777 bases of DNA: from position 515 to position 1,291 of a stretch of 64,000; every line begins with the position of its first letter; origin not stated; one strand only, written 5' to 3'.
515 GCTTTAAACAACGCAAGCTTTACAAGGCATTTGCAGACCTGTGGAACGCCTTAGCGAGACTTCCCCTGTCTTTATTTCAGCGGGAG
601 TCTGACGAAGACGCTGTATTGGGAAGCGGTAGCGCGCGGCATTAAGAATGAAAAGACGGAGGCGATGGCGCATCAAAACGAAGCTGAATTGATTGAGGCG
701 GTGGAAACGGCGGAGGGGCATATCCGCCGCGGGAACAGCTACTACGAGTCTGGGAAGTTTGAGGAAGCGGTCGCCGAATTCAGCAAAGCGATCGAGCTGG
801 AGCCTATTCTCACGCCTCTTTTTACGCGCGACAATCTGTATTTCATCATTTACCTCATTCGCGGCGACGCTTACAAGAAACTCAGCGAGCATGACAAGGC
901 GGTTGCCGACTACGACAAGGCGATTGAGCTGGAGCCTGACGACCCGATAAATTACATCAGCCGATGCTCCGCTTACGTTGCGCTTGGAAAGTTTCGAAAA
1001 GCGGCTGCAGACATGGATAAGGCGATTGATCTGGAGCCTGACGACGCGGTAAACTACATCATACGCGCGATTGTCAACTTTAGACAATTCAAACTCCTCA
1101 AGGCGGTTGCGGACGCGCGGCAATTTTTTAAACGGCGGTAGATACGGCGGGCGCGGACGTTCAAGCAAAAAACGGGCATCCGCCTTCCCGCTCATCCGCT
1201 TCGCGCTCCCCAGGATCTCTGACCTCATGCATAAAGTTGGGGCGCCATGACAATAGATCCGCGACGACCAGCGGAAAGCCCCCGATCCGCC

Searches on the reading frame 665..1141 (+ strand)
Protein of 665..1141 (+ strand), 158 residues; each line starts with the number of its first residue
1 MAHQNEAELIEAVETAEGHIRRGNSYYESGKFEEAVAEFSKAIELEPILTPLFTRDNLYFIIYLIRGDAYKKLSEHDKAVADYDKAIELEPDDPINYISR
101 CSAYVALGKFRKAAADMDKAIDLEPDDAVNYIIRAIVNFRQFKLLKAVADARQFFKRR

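Call 10: search_protein_families(library=pfam, proteins=[window:665-1141:+], max_evalue=0.001)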
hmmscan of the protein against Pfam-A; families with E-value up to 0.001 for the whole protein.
window:665-1141:+ (158 aa): 13 families
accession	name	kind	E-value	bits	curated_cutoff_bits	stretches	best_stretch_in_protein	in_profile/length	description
PF00515.34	TPR_1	-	8.3e-24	82.8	27.8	2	63-93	4-34/34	Tetratricopeptide repeat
PF07719.23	TPR_2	-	1.2e-23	81.6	27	3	16-47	1-32/34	Tetratricopeptide repeat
PF13414.12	TPR_11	-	4.3e-20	71.5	26.8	2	23-47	1-25/42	TPR repeat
PF13181.12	TPR_8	-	2.1e-19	68.4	25.7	2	62-93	3-34/34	Tetratricopeptide repeat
PF13432.12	TPR_16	-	7.5e-13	49.1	32.7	1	21-94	2-65/65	Tetratricopeptide repeat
PF13428.12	TPR_14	-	1.6e-11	44.1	23.5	0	63-95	4-36/44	Tetratricopeptide repeat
PF13371.12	TPR_9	-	1.7e-11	44.4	35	1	71-137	6-72/73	Tetratricopeptide repeat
PF13174.12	TPR_6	-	1.9e-08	34.9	26.3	0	63-92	3-32/33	Tetratricopeptide repeat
PF13431.12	TPR_17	-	2.1e-07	31.1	24.4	0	83-113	2-32/34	Tetratricopeptide repeat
PF13424.12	TPR_12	-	1.8e-06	28.5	30.1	1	15-89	2-74/77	Tetratricopeptide repeat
PF14559.12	TPR_19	-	1.1e-05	26.1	25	0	75-128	6-59/68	Tetratricopeptide repeat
PF13176.12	TPR_7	-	3.2e-05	24.1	27.9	0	67-93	6-32/36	Tetratricopeptide repeat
PF10516.15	SHNi-TPR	-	7.8e-05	22.6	21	0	28-45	13-30/38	SHNi-TPR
